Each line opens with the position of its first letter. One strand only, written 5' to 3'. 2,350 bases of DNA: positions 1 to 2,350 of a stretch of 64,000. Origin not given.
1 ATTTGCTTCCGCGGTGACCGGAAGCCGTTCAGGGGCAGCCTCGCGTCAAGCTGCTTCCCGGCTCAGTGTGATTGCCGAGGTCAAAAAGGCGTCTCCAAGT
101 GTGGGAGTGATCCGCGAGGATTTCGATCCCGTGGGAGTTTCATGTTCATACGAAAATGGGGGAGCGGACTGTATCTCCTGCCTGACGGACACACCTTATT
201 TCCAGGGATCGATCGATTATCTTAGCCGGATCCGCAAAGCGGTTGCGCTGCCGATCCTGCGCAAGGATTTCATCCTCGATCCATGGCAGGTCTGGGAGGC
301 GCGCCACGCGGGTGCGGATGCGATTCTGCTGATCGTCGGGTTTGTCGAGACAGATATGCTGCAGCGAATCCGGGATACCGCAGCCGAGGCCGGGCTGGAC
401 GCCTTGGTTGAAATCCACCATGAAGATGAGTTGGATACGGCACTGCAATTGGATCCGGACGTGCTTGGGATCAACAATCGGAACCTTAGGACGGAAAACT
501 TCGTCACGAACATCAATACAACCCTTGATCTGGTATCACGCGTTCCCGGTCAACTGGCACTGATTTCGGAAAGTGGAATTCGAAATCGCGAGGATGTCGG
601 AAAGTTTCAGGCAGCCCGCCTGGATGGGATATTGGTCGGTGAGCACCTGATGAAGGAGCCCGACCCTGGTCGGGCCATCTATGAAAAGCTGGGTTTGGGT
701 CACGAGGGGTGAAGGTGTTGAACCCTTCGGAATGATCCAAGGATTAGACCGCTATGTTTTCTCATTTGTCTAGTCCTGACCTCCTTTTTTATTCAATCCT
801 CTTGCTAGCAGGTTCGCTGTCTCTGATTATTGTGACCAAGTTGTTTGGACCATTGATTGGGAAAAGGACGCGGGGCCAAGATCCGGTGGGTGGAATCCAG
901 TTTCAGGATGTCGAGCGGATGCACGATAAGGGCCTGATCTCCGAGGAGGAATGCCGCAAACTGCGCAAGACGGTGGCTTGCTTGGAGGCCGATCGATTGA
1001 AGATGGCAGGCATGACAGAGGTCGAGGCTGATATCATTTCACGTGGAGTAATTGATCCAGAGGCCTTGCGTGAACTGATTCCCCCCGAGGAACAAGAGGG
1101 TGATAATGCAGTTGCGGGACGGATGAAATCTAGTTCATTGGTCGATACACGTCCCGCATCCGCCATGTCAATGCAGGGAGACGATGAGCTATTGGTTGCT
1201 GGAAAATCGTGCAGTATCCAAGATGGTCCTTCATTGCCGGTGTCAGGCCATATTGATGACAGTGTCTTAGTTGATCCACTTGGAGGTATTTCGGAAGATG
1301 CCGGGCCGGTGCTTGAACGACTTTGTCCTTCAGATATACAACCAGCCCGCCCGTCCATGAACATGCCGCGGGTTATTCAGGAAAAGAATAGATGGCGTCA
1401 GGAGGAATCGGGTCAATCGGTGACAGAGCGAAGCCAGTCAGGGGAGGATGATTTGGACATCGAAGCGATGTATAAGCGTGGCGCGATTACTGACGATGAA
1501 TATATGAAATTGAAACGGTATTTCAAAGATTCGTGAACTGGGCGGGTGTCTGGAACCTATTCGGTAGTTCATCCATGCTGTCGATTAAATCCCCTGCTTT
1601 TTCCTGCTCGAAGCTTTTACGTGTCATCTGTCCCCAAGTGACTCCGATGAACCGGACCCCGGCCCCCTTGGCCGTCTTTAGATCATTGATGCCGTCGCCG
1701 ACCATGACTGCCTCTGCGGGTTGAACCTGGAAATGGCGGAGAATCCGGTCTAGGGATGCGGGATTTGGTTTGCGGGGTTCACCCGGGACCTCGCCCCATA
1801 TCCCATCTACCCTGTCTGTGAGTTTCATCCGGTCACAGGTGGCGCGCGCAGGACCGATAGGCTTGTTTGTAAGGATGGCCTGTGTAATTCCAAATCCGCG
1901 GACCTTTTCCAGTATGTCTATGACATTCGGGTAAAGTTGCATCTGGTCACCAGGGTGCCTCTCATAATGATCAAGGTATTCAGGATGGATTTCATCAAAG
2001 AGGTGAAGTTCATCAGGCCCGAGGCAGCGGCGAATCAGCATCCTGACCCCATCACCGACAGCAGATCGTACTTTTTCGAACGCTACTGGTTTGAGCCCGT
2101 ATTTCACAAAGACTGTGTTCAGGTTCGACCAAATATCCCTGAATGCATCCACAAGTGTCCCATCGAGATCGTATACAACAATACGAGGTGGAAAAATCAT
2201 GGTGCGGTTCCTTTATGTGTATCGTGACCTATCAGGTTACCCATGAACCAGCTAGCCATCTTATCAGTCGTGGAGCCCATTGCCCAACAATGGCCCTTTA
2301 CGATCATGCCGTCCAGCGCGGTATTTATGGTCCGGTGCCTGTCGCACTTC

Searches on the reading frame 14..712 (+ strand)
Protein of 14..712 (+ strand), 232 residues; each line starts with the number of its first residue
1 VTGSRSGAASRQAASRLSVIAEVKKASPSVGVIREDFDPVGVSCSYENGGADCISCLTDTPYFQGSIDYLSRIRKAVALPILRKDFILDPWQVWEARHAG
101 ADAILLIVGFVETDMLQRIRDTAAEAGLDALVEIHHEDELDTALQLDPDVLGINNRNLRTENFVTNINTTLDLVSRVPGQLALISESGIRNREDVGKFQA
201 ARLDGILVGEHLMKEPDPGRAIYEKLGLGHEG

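Call 38: search_protein_families(library=pfam, proteins=[window:14-712:+], max_evalue=0.0001)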
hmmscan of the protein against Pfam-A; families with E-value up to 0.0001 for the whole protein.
window:14-712:+ (232 aa): 1 family
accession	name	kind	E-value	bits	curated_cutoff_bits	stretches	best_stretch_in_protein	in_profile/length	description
PF00218.27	IGPS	-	2.1e-76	256.9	27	1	11-222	42-251/254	Indole-3-glycerol phosphate synthase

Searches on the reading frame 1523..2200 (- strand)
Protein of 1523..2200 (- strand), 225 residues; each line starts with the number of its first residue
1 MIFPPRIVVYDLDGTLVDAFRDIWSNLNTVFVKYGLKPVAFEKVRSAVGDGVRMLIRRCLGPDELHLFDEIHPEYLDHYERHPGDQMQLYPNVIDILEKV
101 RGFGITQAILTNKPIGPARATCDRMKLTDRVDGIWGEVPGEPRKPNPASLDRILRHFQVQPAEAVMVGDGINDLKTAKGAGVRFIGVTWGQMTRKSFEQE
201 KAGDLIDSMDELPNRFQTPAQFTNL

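Call 38: search_protein_families(library=pfam, proteins=[window:1523-2200:-], max_evalue=0.0001)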
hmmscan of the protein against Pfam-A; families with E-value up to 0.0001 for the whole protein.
window:1523-2200:- (225 aa): 4 families
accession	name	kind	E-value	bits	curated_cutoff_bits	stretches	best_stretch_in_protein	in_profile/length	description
PF13419.12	HAD_2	-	1.1e-31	110.7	23.8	1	8-187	1-178/178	Haloacid dehalogenase-like hydrolase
PF00702.32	Hydrolase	-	2.7e-21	77.3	26.4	1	6-181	2-191/191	haloacid dehalogenase-like hydrolase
PF13242.12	Hydrolase_like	-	1.3e-11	44.7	22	1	143-209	3-72/75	HAD-hyrolase-like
PF12710.13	HAD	-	1.6e-08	35.6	27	1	8-178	1-189/189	haloacid dehalogenase-like hydrolase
